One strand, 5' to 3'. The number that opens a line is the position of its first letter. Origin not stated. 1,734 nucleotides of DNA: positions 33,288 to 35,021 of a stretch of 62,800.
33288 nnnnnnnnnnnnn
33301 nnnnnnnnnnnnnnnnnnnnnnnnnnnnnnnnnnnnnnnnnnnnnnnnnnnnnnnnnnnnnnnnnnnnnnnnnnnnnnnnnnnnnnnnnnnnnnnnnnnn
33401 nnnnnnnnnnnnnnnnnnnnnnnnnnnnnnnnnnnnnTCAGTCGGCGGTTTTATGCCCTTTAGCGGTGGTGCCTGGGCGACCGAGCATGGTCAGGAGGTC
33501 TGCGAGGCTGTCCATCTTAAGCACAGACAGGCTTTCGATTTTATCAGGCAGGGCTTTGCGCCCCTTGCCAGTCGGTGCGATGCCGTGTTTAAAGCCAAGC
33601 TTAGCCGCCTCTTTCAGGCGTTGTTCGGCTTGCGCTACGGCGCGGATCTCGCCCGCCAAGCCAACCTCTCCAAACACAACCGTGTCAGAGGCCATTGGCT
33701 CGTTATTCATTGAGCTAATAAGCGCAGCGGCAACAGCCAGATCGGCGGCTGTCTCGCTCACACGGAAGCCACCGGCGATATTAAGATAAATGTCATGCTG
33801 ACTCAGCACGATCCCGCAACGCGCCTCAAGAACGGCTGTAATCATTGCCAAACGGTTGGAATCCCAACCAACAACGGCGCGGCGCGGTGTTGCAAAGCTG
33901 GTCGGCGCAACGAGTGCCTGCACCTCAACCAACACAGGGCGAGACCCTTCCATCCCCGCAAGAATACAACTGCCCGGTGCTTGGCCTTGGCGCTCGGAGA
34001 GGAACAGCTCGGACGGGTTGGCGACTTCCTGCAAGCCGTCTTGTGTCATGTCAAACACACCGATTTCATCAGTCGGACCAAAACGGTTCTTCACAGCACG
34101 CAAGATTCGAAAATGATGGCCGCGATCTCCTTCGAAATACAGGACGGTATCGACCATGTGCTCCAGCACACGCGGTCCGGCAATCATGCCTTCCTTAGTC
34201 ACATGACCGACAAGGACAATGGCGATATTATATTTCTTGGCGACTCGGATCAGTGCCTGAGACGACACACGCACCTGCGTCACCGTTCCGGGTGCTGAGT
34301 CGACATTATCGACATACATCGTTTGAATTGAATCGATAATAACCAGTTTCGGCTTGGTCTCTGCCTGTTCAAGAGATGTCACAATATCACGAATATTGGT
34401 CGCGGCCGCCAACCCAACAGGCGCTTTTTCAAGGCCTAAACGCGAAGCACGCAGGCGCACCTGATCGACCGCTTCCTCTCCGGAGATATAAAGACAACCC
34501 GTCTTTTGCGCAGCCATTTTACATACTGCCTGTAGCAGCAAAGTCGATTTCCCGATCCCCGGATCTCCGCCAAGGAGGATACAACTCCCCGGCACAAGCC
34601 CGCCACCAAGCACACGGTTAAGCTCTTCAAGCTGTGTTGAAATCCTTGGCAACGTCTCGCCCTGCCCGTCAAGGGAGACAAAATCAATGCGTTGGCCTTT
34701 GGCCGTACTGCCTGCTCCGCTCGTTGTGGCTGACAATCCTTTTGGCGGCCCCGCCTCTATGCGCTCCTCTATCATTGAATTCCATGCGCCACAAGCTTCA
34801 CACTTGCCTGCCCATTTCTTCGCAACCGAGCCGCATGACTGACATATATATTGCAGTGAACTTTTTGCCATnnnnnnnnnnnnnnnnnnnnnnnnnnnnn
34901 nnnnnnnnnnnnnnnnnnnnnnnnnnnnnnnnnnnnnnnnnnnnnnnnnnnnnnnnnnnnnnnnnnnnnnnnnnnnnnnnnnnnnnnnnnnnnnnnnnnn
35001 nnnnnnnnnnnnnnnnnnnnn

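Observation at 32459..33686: Direct 249-bp repeat of the radA 3' end, with the orphan copy differing from radA almost only at synonymous sites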

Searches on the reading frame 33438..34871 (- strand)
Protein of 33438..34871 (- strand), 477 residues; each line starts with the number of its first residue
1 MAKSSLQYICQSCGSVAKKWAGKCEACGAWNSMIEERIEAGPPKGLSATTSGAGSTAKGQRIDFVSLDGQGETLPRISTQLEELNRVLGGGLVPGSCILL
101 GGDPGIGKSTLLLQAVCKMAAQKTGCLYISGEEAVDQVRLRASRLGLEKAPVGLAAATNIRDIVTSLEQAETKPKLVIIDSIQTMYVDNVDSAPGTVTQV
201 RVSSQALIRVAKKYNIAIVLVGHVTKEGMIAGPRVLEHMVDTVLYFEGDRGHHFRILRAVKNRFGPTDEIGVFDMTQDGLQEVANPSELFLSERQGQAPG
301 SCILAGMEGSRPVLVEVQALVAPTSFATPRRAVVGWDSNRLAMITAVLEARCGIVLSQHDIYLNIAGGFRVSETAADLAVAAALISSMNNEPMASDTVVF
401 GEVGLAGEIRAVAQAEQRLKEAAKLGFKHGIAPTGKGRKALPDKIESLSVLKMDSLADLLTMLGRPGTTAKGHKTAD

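Call 9: search_protein_families(library=pfam, proteins=[window:33438-34871:-], max_evalue=0.1)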
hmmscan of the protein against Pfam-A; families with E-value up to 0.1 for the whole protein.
window:33438-34871:- (477 aa): 24 families
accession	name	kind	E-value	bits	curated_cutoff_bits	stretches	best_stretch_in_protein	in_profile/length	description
PF13481.12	AAA_25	-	4.6e-19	69.2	27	1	77-228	15-194/195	AAA domain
PF06745.19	ATPase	-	6.9e-15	55.5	26.6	1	78-267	2-210/231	KaiC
PF18073.7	Zn_ribbon_LapB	-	8.7e-11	41.8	25.7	1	8-35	1-28/28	Rubredoxin metal binding domain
PF13541.12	ChlI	-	3.4e-09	37.1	27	1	350-434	35-119/121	Subunit ChlI of Mg-chelatase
PF03796.21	DnaB_C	-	1.2e-08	35.1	27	2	77-141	2-66/255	DnaB-like helicase C terminal domain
PF08423.17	Rad51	-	1.9e-05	24.5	22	1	75-251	6-214/244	Rad51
PF00004.35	AAA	-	7.5e-05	23.6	21.2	1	98-223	1-107/131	ATPase family associated with various cellular activities (AAA)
PF13191.12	AAA_16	-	0.00013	22.9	32.6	1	79-134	7-63/167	AAA ATPase domain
PF05362.19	Lon_C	-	0.00025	21.1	21.1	1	374-461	110-200/205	Lon protease (S16) C-terminal proteolytic domain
PF00154.27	RecA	-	0.00041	20.3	27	1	75-217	31-181/262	recA bacterial DNA recombination protein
PF13479.12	AAA_24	-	0.00065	20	27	1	97-186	4-77/195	AAA domain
PF20720.3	nSTAND3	-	0.0014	18.8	27.2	1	97-137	19-59/155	Novel STAND NTPase 3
PF25199.1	nSTAND_NTPase5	-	0.0016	18.7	34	1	96-137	42-84/145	Novel STAND NTPase 5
PF13401.12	AAA_22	-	0.0037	18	27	1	96-223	6-123/130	AAA domain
PF03266.21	NTPase_1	-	0.0068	16.7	23.9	0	98-122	2-26/168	NTPase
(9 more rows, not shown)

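Call 10: search_protein_families(library=ncbifam, proteins=[window:33438-34871:-], max_evalue=0.1)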
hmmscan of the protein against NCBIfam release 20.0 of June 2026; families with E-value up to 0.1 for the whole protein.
window:33438-34871:- (477 aa): 38 families (the best 25 are shown)
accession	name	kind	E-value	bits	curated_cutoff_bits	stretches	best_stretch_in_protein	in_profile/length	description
TIGR00416.1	sms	equivalog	1.4e-176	587.8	403.05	1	1-453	1-450/454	DNA repair protein RadA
TIGR02902.1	spore_lonB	equivalog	8.3e-14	51.1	723.3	1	343-461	411-528/531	ATP-dependent protease LonB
NF006799.0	PRK09302.1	equivalog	6.2e-12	44.8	408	1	76-148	254-326/515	circadian clock protein KaiC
NF006861.0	PRK09361.1-1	equivalog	7.5e-11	42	278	1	77-285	5-232/235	DNA repair and recombination protein RadB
TIGR02237.1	recomb_radB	equivalog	9.8e-11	41.9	172.4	1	84-280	1-209/210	DNA repair and recombination protein RadB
TIGR03881.1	KaiC_arch_4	hypoth_equivalog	1.1e-10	41.6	247.8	1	76-148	2-74/231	KaiC domain-containing protein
TIGR02903.1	spore_lon_C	equivalog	3.4e-10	39.1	678.8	1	352-461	504-612/615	Lon family ATP-dependent protease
TIGR00764.1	lon_rel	equivalog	6.1e-09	35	516.6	1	342-460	468-589/608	ATP-dependent protease LonB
TIGR03600.1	phage_DnaB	exception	1.2e-08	34.3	498.65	1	76-224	176-314/421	phage replicative helicase, DnaB family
TIGR03877.1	thermo_KaiC_1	hypoth_equivalog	2.7e-07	30.3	307.25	1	76-147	3-74/238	KaiC domain-containing protein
TIGR00665.1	DnaB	equivalog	3.4e-07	29.4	385.25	1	70-126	171-227/435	replicative DNA helicase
TIGR02239.1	recomb_RAD51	equivalog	6.8e-07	28.6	478.05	1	76-282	77-313/316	DNA repair protein RAD51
NF004629.0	PRK05973.1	equivalog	2.9e-06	26.5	156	1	90-224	59-192/237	DNA helicase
NF003301.0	PRK04301.1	equivalog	3.5e-05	23.1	259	1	72-282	78-315/316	DNA repair and recombination protein RadA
NF006306.0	PRK08506.1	equivalog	4e-05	22.4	596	1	77-142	175-239/472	replicative DNA helicase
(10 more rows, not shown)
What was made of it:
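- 33438..34871 (-): radA (477 aa), intact. TIGR00416 RadA 588 bits against a cut-off of 403 (call 10).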

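Call 13: find_related_loci(query=window:33438-34871:-, collection=genome_contigs, flank=8000)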
Query window:33438-34871:- (477 aa) in genome_contigs; peptide patterns used: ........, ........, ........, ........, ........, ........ (x = any residue, [..] = any of these).
420 stretches matched a pattern; 226 encode a relative of the query (tblastn E <= 1e-3); the best 80 are kept; 80 distinct loci.
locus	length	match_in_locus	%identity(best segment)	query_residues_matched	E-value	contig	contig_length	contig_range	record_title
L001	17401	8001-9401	77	1-471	0e+0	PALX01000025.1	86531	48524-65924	MAG: Micavibrio sp. isolate SAT33 315088, whole genome shotgun sequence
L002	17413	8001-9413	74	1-477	0e+0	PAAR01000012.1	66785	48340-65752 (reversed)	MAG: Micavibrio sp. isolate NAT141 MHASMcontig_1163793, whole genome shotgun sequence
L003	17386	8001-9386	65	1-465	0e+0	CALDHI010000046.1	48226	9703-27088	MAG: uncultured Alphaproteobacteria bacterium isolate B3_Bin_Bin_116_2 genome assembly, contig: c_000000571879, whole ge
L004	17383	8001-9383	63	1-464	0e+0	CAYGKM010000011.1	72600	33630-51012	MAG TPA_asm: uncultured Micavibrio sp. isolate ERP117304_co1_138 genome assembly, contig: NODE_452_length_72600_cov_38.3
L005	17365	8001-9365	62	1-464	0e+0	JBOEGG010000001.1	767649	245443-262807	MAG: Alphaproteobacteria bacterium isolate PBSAalp5 PBSA13_contig_4, whole genome shotgun sequence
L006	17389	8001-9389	63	1-471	0e+0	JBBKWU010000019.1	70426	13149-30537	MAG: Bdellovibrionales bacterium isolate metabat_bins.243 k119_781303, whole genome shotgun sequence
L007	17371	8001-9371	62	1-460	0e+0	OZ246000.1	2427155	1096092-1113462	MAG: uncultured Micavibrio sp. isolate cbe261f4-5b29-49d5-a76a-7d5a1014ef1b genome assembly, chromosome: 1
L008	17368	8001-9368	61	1-463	0e+0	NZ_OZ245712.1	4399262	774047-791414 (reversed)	MAG: Algihabitans sp. isolate 17060fee-b3a7-40ed-b3ee-1277560e0bcf chromosome 1, complete sequence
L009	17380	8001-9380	62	1-466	0e+0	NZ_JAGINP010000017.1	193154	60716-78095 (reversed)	Azospirillum rugosum strain IMMIB AFH-6 Ga0451090_17, whole genome shotgun sequence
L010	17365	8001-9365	61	1-463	0e+0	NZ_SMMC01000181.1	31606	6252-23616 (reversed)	Curvivirga aplysinae strain RKSG073 Contig_59, whole genome shotgun sequence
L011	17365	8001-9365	61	1-463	0e+0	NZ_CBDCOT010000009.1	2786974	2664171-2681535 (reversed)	MAG: Curvivirga sp. isolate d10fed42-78de-4935-8d9a-73f67d4635eb contig_9, whole genome shotgun sequence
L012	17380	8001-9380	64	1-463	0e+0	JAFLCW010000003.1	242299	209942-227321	MAG: Alphaproteobacteria bacterium isolate UWPOB_MICAV1 gnl_X_PMOKLDCO_3, whole genome shotgun sequence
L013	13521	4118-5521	62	1-470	0e+0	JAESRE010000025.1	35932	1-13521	MAG: Alphaproteobacteria bacterium isolate NORP248 Contig_sourceCTD_12272, whole genome shotgun sequence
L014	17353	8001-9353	64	1-464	0e+0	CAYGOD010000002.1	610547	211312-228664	MAG TPA_asm: uncultured Bdellovibrionales bacterium isolate ERP117304_co1_103 genome assembly, contig: NODE_6_length_610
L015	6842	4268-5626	62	1-463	0e+0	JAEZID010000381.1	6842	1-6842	MAG: Proteobacteria bacterium isolate OH_CDB_169 k127_733318, whole genome shotgun sequence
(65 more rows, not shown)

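Call 19: find_homologous_proteins(query=window:33438-34871:-, max_evalue=1e-100)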
Query window:33438-34871:- (477 aa): 7998 proteins with E <= 1e-100 among 8000 candidates; the best 120 are listed.
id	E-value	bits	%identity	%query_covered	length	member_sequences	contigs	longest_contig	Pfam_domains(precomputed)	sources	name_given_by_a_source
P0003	0.0e+0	1043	100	100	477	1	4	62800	PF18073.8,PF06745.20,PF03796.22,PF23442.2,PF08423.18,PF13481.13,PF13541.13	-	-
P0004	6.3e-234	795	77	99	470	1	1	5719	PF18073.8,PF06745.20,PF13479.13,PF03796.22,PF13481.13,PF13541.13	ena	-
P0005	3.5e-231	786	78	98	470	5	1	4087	PF18073.8,PF06745.20,PF03796.22,PF23442.2,PF13481.13,PF13541.13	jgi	-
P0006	1.6e-227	774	74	100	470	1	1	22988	PF18073.8,PF06745.20,PF03796.22,PF23442.2,PF08423.18,PF05362.20,PF00004.36,PF00154.28,PF13481.13,PF13541.13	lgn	-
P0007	3.6e-226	770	74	100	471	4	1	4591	PF18073.8,PF06745.20,PF03796.22,PF23442.2,PF05362.20,PF00004.36,PF13481.13,PF13541.13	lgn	-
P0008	1.3e-215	735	73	100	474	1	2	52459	PF18073.8,PF06745.20,PF13479.13,PF03796.22,PF00154.28,PF13481.13,PF13541.13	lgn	-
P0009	1.5e-196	672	66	97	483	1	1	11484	PF18073.8,PF06745.20,PF03266.22,PF03796.22,PF23442.2,PF00004.36,PF00154.28,PF13481.13,PF13541.13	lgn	-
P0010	6.5e-192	657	65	99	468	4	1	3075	PF18073.8,PF06745.20,PF03796.22,PF23442.2,PF00154.28,PF13481.13,PF13541.13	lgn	-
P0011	2.1e-191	655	66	97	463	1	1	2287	PF18073.8,PF06745.20,PF03796.22,PF13481.13,PF13541.13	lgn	-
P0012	6.0e-191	653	64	97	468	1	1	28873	PF18073.8,PF06745.20,PF13479.13,PF03796.22,PF13481.13,PF13541.13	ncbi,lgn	-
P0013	1.1e-190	653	64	100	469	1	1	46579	PF18073.8,PF06745.20,PF03796.22,PF23442.2,PF00154.28,PF13481.13,PF13541.13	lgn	-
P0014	2.1e-190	652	65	97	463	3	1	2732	PF18073.8,PF06745.20,PF03796.22,PF00154.28,PF13481.13,PF13541.13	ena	-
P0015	3.1e-190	651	64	97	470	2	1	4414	PF18073.8,PF06745.20,PF13479.13,PF03796.22,PF13481.13,PF13541.13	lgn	-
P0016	5.4e-190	650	67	97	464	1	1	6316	PF18073.8,PF06745.20,PF03796.22,PF23442.2,PF09848.16,PF00154.28,PF13481.13,PF13541.13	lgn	-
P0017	1.5e-189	649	66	96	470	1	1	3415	PF18073.8,PF06745.20,PF03796.22,PF00154.28,PF25199.2,PF13481.13,PF13541.13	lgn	-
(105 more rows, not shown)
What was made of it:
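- The closest full-length RadA among 5.8 billion protein clusters is 78% identical (call 19).
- Tried and rejected: A full-length RadA search found nothing above 78% identity (call 19).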

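Call 37: find_encoding_contigs(protein=P0003, flank=6000, max_places=10)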
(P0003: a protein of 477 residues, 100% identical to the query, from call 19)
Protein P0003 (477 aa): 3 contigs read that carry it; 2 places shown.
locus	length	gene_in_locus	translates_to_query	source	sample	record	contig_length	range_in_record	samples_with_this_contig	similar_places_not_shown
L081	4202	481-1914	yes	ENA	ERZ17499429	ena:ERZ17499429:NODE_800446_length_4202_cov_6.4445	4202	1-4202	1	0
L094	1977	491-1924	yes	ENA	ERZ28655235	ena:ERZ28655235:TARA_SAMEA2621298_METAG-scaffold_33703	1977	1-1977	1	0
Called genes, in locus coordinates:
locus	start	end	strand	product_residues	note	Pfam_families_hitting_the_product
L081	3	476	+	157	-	?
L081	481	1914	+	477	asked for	PF18073:Zn_ribbon_LapB, PF08423:Rad51 (faint), PF13481:AAA_25, PF03796:DnaB_C (faint), PF06745:ATPase, PF23442:DUF7125 (faint), PF13541:ChlI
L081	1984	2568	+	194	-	-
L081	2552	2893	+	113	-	PF13541:ChlI (weak)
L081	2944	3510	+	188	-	-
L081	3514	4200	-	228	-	?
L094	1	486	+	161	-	?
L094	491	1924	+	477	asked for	PF18073:Zn_ribbon_LapB, PF08423:Rad51 (faint), PF13481:AAA_25, PF03796:DnaB_C (faint), PF06745:ATPase, PF23442:DUF7125 (faint), PF13541:ChlI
